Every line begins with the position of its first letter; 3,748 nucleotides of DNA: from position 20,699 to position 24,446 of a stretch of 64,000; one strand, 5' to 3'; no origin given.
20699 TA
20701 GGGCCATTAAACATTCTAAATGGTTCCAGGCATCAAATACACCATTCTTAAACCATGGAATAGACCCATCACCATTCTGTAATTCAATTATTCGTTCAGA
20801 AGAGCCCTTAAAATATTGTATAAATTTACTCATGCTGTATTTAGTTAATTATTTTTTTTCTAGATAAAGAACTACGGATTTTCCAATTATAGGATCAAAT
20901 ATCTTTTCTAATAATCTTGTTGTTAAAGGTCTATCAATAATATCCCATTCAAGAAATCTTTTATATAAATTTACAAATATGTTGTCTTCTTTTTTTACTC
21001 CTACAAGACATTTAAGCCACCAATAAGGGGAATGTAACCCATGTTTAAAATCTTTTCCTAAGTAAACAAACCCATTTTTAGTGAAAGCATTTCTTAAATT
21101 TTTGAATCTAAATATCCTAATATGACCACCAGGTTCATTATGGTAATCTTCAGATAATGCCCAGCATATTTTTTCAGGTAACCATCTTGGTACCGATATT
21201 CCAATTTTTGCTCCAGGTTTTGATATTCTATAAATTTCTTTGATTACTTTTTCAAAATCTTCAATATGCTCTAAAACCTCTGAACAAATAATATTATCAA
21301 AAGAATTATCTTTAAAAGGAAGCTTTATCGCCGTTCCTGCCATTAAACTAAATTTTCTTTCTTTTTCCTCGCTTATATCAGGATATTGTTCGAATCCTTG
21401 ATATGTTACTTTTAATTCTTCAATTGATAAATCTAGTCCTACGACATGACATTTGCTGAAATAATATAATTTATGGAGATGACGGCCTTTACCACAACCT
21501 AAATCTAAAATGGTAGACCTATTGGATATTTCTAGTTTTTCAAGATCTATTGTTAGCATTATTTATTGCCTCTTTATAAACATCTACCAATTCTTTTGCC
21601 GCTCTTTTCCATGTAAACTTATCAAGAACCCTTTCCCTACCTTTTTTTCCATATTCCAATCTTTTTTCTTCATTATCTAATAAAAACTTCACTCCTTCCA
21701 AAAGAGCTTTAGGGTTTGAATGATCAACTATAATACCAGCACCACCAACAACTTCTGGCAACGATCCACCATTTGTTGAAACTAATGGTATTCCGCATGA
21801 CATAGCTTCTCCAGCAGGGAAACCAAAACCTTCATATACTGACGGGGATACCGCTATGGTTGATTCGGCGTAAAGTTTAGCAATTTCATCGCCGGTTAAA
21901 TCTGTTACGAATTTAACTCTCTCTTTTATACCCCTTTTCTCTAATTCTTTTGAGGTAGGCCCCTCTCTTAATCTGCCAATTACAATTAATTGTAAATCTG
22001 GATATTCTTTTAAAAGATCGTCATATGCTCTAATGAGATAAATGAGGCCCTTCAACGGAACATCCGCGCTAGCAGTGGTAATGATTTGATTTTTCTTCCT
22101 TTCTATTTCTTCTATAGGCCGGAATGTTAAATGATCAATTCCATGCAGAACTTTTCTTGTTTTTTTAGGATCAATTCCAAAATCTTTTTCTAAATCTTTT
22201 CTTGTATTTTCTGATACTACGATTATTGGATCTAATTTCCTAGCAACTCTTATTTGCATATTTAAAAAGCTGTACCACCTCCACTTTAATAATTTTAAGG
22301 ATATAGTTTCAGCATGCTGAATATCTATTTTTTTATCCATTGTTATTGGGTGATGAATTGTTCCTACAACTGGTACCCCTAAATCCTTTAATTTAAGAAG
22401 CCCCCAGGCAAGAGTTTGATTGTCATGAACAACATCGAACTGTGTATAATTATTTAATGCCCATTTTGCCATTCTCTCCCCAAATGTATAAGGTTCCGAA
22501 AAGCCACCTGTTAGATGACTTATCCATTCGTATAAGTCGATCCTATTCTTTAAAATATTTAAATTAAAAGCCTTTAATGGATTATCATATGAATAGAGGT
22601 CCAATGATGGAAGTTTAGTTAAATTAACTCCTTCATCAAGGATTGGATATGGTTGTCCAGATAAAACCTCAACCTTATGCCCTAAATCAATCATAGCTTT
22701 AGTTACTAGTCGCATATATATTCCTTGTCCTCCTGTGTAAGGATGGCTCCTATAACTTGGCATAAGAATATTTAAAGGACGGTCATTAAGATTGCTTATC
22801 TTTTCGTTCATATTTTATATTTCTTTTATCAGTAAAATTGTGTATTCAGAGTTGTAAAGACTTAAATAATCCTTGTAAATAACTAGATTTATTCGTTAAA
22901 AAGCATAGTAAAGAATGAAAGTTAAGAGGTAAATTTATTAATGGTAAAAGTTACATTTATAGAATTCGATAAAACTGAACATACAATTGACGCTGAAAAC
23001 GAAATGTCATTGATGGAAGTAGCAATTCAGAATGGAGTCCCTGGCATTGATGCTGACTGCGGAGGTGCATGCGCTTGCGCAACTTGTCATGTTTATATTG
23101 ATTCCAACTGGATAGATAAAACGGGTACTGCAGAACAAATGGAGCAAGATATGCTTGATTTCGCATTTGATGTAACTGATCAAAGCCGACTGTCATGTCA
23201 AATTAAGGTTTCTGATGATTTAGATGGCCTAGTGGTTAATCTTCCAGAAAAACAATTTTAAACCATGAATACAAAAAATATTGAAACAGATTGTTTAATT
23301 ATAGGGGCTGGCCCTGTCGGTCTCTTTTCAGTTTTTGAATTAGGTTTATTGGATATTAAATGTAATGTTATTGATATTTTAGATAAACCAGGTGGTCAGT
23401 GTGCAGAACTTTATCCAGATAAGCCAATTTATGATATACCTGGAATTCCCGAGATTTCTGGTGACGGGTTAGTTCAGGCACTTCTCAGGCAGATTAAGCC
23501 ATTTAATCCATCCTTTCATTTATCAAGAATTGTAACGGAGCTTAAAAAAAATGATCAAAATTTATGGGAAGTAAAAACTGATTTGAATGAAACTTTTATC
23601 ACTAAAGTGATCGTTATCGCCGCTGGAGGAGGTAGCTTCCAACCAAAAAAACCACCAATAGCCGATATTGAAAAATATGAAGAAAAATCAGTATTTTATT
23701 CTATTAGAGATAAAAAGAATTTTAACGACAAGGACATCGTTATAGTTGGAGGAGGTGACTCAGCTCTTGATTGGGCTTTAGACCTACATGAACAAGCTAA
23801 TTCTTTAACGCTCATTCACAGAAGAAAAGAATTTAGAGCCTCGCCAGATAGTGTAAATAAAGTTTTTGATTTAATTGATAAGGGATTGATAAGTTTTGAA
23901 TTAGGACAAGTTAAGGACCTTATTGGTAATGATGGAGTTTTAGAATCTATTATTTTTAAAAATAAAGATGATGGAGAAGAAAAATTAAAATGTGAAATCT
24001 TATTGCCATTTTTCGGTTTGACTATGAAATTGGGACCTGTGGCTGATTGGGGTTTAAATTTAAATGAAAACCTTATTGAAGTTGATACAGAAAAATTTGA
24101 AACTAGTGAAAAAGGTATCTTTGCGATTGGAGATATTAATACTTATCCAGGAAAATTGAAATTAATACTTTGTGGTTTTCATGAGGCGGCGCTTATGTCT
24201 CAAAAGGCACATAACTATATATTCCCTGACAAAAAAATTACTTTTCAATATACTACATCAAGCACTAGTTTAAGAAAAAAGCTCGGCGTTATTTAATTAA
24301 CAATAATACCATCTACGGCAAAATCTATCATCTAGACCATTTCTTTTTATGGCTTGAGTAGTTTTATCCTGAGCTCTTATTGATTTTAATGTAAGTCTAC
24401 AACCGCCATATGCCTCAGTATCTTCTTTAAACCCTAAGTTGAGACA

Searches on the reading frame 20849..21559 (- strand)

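Call 11: search_protein_families(library=pfam, proteins=[window:20849-21559:-])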
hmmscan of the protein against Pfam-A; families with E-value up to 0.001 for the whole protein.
window:20849-21559:- (236 aa): 8 families
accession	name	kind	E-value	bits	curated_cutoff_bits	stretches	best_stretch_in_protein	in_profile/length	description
PF08241.18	Methyltransf_11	-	5.8e-20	72.2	21.2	1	18-119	1-93/95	Methyltransferase domain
PF13489.12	Methyltransf_23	-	1.1e-19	71.2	27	1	12-166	21-161/164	Methyltransferase domain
PF13847.12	Methyltransf_31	-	1.4e-19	70.6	27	1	13-132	3-123/145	Methyltransferase domain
PF13649.12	Methyltransf_25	-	8.6e-17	62.1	27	1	17-116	1-96/97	Methyltransferase domain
PF08242.18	Methyltransf_12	-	4.6e-12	47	30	1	18-118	1-97/98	Methyltransferase domain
PF01209.24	Ubie_methyltran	-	1.1e-10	41.7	20.1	1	14-119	48-149/233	ubiE/COQ5 methyltransferase family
PF07021.18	MetW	-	5.2e-06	26.7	21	1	11-135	11-121/193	Methionine biosynthesis protein MetW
PF02353.26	CMAS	-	1.2e-05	25.2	27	1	5-114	54-157/273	Mycolic acid cyclopropane synthetase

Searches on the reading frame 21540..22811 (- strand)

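Call 11: search_protein_families(library=pfam, proteins=[window:21540-22811:-])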
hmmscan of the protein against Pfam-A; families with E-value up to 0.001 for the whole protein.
window:21540-22811:- (423 aa): 6 families
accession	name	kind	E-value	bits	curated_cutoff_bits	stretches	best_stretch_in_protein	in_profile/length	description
PF00534.26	Glycos_transf_1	-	3.2e-32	111.9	26.4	1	237-394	11-172/172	Glycosyl transferases group 1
PF13692.12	Glyco_trans_1_4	-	4.5e-26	92.3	27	1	242-380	3-142/142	Glycosyl transferases group 1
PF13439.12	Glyco_transf_4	-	6.3e-21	75.6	28.5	1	27-226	2-167/170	Glycosyltransferase Family 4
PF13524.12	Glyco_trans_1_2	-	2.5e-13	50.6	25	1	268-409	10-143/144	Glycosyl transferase-like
PF20706.3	GT4-conflict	-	8.2e-13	48.5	26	1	188-408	142-385/385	Family 4 Glycosyltransferase in conflict systems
PF13579.12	Glyco_trans_4_4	-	4.7e-09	37.2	29.7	1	27-219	1-153/158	Glycosyl transferase 4-like domain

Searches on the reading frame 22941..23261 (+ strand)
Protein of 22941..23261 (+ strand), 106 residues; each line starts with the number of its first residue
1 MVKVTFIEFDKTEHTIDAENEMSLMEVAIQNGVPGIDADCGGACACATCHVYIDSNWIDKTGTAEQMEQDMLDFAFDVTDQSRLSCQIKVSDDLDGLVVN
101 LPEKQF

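Call 75: search_protein_families(library=ncbifam, proteins=[window:22941-23261:+], max_evalue=1e-8)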
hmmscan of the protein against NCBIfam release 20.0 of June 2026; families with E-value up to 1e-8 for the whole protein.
window:22941-23261:+ (106 aa): 1 family
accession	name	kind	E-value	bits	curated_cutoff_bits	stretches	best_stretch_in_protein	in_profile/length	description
TIGR02007.1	fdx_isc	equivalog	2.6e-17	63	132.1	1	13-103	15-101/110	ISC system 2Fe-2S type ferredoxin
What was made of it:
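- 22941..23261 (+): Adrenodoxin/putidaredoxin-type [2Fe-2S] ferredoxin (106 aa). It is the likely in-trans electron donor to the P450s (inferred). TIGR02007 scores 63 bits, below its cut-off (call 75).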

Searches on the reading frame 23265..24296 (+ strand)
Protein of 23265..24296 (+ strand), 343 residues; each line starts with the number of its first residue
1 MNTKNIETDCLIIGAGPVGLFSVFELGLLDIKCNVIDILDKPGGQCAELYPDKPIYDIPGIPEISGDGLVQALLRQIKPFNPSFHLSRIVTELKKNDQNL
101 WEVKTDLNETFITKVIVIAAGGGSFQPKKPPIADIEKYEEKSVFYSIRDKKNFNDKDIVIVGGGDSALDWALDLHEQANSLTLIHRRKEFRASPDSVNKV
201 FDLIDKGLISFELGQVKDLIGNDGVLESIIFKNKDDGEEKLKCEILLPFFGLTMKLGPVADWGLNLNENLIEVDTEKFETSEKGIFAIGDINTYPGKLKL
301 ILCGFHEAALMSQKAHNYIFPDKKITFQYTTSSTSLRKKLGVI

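Call 11: search_protein_families(library=pfam, proteins=[window:23265-24296:+])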
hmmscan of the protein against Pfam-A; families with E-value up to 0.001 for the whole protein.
window:23265-24296:+ (343 aa): 7 families
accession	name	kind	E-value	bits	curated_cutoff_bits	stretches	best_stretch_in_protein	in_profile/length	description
PF07992.20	Pyr_redox_2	-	2e-20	73.8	26.1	1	9-295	2-278/291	Pyridine nucleotide-disulphide oxidoreductase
PF13738.12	Pyr_redox_3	-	1.4e-19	70.9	30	1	81-289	95-305/305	Pyridine nucleotide-disulphide oxidoreductase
PF03486.20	HI0933_like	-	1.8e-08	34.6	50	0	68-125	110-167/244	HI0933-like protein Rossmann domain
PF00070.33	Pyr_redox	-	5.6e-08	33.6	22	1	158-195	2-40/82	Pyridine nucleotide-disulphide oxidoreductase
PF13434.12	Lys_Orn_oxgnase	-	1.4e-06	28.1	21.3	1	92-196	123-231/339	L-lysine 6-monooxygenase/L-ornithine 5-monooxygenase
PF01946.23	Thi4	-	7e-05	22.6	26.2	0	4-44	14-55/235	Thi4 family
PF01266.30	DAO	-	0.00018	21.6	27.9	0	64-124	146-206/353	FAD dependent oxidoreductase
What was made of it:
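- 23265..24296 (+): Thioredoxin-reductase-type ferredoxin-NADP reductase (343 aa). It is the likely partner of the ferredoxin (inferred). PF07992 and PF13738 (call 11).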

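Call 75: search_protein_families(library=ncbifam, proteins=[window:23265-24296:+], max_evalue=1e-8)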
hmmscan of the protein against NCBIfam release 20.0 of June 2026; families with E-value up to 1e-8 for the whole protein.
window:23265-24296:+ (343 aa): 8 families
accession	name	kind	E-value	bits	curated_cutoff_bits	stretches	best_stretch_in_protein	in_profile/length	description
TIGR01292.1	TRX_reduct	equivalog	4.8e-35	120.8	343.45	1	9-294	2-277/300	thioredoxin-disulfide reductase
TIGR04018.1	Bthiol_YpdA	hypoth_equivalog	1.3e-18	66.9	339.9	1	88-292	91-289/316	YpdA family putative bacillithiol disulfide reductase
TIGR03143.1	AhpF_homolog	hypoth_equivalog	2.2e-18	66.2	687.65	1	9-321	6-310/555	putative alkyl hydroperoxide reductase F subunit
TIGR03140.1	AhpF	equivalog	3.2e-18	65.6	502.9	1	6-305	211-500/515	alkyl hydroperoxide reductase subunit F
TIGR01350.1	lipoamide_DH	equivalog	4.4e-13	48.7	408.8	1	99-294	117-311/461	dihydrolipoyl dehydrogenase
NF009409.0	PRK12770.1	subfamily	3.2e-11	42.9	343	1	11-298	22-332/360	putative glutamate synthase subunit beta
NF004943.0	PRK06292.2-1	equivalog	3.7e-10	39.2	432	1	96-322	113-331/456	dihydrolipoyl dehydrogenase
NF003585.0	PRK05249.1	equivalog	6.3e-09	35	465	0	105-296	131-317/464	Si-specific NAD(P)(+) transhydrogenase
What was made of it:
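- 23265..24296 (+): TRX_reduct scores 121 bits, below its cut-off (call 75).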
